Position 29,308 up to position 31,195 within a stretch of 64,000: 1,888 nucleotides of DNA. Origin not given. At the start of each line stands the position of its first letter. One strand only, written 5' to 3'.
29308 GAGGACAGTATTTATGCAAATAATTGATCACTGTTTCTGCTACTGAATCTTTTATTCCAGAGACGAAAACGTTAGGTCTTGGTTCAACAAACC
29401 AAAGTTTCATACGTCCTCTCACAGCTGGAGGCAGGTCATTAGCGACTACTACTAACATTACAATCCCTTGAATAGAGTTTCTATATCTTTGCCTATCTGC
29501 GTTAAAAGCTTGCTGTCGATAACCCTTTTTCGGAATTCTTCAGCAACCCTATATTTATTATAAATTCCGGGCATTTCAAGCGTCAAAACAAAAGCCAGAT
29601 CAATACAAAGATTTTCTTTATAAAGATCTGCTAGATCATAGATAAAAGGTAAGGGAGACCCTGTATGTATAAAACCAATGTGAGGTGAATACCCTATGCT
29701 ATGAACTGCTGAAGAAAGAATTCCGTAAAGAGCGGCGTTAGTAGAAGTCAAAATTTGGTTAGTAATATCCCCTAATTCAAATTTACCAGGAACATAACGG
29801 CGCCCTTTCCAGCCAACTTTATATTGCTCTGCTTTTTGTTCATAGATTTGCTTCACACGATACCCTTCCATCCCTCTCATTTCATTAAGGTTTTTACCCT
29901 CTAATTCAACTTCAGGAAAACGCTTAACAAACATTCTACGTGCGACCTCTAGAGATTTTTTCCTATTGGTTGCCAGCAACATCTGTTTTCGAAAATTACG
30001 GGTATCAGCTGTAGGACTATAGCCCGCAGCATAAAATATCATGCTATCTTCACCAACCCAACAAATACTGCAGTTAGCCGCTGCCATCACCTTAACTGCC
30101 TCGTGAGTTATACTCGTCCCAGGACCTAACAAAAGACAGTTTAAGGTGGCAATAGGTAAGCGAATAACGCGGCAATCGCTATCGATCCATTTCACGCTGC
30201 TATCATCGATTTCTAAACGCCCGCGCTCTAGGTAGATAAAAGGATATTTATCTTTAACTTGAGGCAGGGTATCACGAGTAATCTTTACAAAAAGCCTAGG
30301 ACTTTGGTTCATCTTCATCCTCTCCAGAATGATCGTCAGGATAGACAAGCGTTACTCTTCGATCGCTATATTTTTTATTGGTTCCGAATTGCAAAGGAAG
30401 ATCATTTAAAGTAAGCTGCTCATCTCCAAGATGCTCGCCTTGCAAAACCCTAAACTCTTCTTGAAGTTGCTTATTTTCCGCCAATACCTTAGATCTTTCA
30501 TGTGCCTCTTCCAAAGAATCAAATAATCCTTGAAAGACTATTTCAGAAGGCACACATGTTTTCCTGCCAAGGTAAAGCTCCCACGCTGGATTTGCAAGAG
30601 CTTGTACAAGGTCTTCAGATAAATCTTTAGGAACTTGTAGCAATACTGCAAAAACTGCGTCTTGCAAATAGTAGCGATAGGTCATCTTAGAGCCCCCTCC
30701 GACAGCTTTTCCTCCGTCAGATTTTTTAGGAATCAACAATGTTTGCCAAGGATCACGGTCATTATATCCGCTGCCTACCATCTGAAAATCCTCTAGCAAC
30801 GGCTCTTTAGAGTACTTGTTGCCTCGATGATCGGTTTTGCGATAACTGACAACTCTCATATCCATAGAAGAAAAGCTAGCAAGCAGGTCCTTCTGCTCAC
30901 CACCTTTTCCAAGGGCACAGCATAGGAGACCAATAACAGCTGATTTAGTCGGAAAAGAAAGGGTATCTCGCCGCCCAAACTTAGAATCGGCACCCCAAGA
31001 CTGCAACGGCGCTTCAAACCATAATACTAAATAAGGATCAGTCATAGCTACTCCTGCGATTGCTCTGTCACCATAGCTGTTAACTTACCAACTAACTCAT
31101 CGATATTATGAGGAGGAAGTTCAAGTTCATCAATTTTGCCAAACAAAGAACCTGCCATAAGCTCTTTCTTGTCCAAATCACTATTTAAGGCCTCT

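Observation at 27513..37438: Intact type I-E CRISPR-Cas locus embedded in a chlamydia-like core genome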

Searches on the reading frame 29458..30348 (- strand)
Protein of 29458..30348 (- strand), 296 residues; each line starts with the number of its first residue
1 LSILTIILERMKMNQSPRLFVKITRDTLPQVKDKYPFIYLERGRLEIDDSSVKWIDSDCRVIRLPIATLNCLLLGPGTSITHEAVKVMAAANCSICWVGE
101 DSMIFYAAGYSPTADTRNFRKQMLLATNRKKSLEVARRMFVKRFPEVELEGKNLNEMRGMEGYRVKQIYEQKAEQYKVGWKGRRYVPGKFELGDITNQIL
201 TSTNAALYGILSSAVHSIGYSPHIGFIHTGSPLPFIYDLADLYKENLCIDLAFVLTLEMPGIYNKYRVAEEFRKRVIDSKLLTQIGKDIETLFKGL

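Call 8: search_protein_families(library=ncbifam, proteins=[window:29458-30348:-])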
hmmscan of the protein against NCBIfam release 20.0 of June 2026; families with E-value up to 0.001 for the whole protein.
window:29458-30348:- (296 aa): 7 families
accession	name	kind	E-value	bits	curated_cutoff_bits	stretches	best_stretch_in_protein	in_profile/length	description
TIGR03638.1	cas1_ECOLI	exception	1.8e-97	325.8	215.6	1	26-293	2-268/269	type I-E CRISPR-associated endonuclease Cas1e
TIGR00287.1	cas1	equivalog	1.8e-46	158.8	71.7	2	151-258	149-256/327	CRISPR-associated endonuclease Cas1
TIGR03637.1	cas1_YPEST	exception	4.3e-14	52.6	150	2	38-108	10-83/307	type I-F CRISPR-associated endonuclease Cas1f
TIGR03640.1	cas1_DVULG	exception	6.6e-06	25.5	385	0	129-230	133-234/340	type I-C CRISPR-associated endonuclease Cas1c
TIGR03641.1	cas1_HMARI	exception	8.2e-06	25.3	304.1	1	140-251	130-241/324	type I-B CRISPR-associated endonuclease Cas1b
TIGR04093.1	cas1_CYANO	exception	9.2e-06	24.8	385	1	118-229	117-227/334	type I-D CRISPR-associated endonuclease Cas1d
NF049935.1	cas4g_cas1g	exception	3.1e-05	22.6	560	0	25-140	205-321/546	CRISPR-associated endonuclease Cas4g/Cas1g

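Call 48: search_solved_structures(query=window:29458-30348:-, show_alignments=1)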
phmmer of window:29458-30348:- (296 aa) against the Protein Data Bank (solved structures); distinct sequences matched with E-value up to 0.001: 17.
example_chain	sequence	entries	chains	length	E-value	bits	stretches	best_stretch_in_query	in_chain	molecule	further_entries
8hi1_A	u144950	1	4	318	3.5e-64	220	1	26-293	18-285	CRISPR-associated endonuclease Cas1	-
8fyc_B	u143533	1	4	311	8.6e-59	202.3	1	22-293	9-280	Cas1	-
8fy9_B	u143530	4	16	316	8.9e-59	202.2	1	22-293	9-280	Cas1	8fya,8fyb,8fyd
6kdv_B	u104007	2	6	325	9e-51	176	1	27-296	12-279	CRISPR-associated endonuclease Cas1 2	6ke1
5dlj_D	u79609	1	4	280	1.4e-49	172.1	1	31-265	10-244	CRISPR-associated endonuclease Cas1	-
5vvk_A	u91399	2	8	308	1.7e-49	171.8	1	31-265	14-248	CRISPR-associated endonuclease Cas1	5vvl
5ds4_A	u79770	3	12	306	1.8e-49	171.7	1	31-265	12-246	CRISPR-associated endonuclease Cas1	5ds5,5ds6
3nkd_A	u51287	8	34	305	1.8e-49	171.7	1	31-265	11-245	CRISPR-associated protein Cas1 | CRISPR-associated endonuclease Cas1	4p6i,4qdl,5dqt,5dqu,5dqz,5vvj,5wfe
3nke_A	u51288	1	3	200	1.8e-32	115.9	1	122-265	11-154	protein ygbT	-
8k21_D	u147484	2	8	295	4.9e-11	45.6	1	140-254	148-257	Cas1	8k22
8k25_D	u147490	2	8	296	5e-11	45.6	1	140-254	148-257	Cas1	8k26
8k23_D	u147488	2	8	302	5.3e-11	45.5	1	140-254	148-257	Cas1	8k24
4w8k_A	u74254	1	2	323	5.9e-11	45.3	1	140-254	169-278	Cas1 protein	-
9p11_F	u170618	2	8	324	1.1e-07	34.5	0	37-102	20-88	CRISPR-associated endonuclease Cas1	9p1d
3god_A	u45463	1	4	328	1.2e-07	34.5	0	37-102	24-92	Cas1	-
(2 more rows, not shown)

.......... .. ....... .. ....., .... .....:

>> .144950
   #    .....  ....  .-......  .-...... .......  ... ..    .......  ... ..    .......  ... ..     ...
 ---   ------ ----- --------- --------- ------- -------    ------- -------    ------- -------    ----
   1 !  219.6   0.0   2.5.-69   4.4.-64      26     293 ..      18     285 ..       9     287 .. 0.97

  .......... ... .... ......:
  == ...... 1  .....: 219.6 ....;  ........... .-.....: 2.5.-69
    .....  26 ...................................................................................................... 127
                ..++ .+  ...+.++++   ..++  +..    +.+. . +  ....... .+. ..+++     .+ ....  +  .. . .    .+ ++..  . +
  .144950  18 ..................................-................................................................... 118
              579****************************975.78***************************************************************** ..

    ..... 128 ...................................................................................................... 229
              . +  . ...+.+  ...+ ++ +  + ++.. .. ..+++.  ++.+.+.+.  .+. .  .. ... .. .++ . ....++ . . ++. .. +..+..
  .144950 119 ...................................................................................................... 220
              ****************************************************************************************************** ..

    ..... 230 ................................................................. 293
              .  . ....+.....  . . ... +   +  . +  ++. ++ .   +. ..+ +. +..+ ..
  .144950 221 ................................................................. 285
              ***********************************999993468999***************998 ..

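Call 84: search_protein_families(library=padloc, proteins=[window:29458-30318:-], max_evalue=0.00001)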
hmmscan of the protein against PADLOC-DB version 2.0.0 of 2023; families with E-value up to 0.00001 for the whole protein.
window:29458-30318:- (286 aa): 21 families
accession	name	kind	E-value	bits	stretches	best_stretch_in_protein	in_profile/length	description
PDLC00924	Cas1e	-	4.3e-98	325.9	1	16-283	2-268/269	"CRISPR-associated endonuclease Cas1, subtype I-E/ECOLI"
PDLC01332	Cas1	-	6.6e-95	315.4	1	21-283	1-261/261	"CAS-I,CAS-II,CAS-III,CAS-IV,CAS-V,CAS-VI; acquisition_1"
PDLC01744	Cas1e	-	4.6e-88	293.3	1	15-283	16-280/306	-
PDLC01745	Cas1e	-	3.3e-49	165.5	1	22-249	16-246/288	-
PDLC00927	Cas1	-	3.9e-47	159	2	141-248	149-256/327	CRISPR-associated endonuclease Cas1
PDLC01249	Cas1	-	3e-46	156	1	27-248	1-238/246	"CAS-I,CAS-II,CAS-III,CAS-IV,CAS-V,CAS-VI; acquisition_1"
PDLC01746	Cas1e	-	1.7e-30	103.9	1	155-282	1-127/161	-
PDLC01449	Cas1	-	3.4e-27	93.4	1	27-242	4-223/285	"CAS-I,CAS-II,CAS-III,CAS-IV,CAS-V,CAS-VI; acquisition_1"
PDLC01331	Cas1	-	3.4e-16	57.7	1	28-145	10-133/294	"CAS-I,CAS-II,CAS-III,CAS-IV,CAS-V,CAS-VI; acquisition_1"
PDLC01248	Cas1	-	2e-15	55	1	50-242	26-229/289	"CAS-I,CAS-II,CAS-III,CAS-IV,CAS-V,CAS-VI; acquisition_1"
PDLC00925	Cas1f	-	9.9e-15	52.8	1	28-98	10-83/307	"CRISPR-associated endonuclease Cas1, subtype I-F/YPEST"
PDLC01608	Cas1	-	2.5e-14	51.4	1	141-238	138-235/276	"CAS-I,CAS-II,CAS-III,CAS-IV,CAS-V,CAS-VI; acquisition_1"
PDLC02026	Cas1fv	-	9.1e-13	46.1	1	28-98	19-92/314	-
PDLC02066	Cas1b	-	5.7e-09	33.7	0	145-235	157-247/322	-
PDLC00928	Cas1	-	2.5e-07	28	0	144-228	147-230/315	Cas1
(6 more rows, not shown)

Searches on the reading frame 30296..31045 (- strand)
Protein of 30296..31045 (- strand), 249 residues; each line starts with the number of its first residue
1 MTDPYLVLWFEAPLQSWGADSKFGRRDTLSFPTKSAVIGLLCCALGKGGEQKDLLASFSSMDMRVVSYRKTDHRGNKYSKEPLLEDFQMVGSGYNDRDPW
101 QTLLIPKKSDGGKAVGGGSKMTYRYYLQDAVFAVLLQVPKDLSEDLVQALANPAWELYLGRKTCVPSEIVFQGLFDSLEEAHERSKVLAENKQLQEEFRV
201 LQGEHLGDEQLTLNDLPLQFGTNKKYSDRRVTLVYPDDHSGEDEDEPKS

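Call 8: search_protein_families(library=ncbifam, proteins=[window:30296-31045:-])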
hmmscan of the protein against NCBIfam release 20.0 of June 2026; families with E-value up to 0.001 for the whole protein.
window:30296-31045:- (249 aa): 2 families
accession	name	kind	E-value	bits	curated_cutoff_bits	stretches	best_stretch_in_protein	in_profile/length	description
TIGR01868.1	casD_Cas5e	equivalog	4.4e-52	177.1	68.95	1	5-232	2-228/230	type I-E CRISPR-associated protein Cas5/CasD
TIGR02593.1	CRISPR_cas5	subfamily_domain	8.2e-15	54.3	17.8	1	5-47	1-43/43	CRISPR-associated protein Cas5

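Call 84: search_protein_families(library=padloc, proteins=[window:30296-31045:-], max_evalue=0.00001)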
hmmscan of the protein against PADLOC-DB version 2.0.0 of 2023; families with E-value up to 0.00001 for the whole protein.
window:30296-31045:- (249 aa): 6 families
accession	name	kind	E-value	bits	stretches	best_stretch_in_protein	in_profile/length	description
PDLC00949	Cas5e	-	1.2e-52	177.1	1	5-232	2-228/230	"CRISPR-associated protein Cas5/CasD, subtype I-E/ECOLI"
PDLC01258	Cas5e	-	1.1e-45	153.6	1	6-190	1-161/165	CAS-I-E; effector_G5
PDLC01369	Cas5e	-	1.1e-43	147.1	1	6-186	1-155/163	CAS-I-E; effector_G5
PDLC01644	Cas5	-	7.2e-37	125.6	1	5-195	1-159/192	CAS-I; effector_G5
PDLC01306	Cas5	-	1.6e-33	114.4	1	6-189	1-139/174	CAS-I; effector_G5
PDLC00950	Cas5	-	2.2e-15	54.3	1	5-47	1-43/43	CRISPR-associated protein Cas5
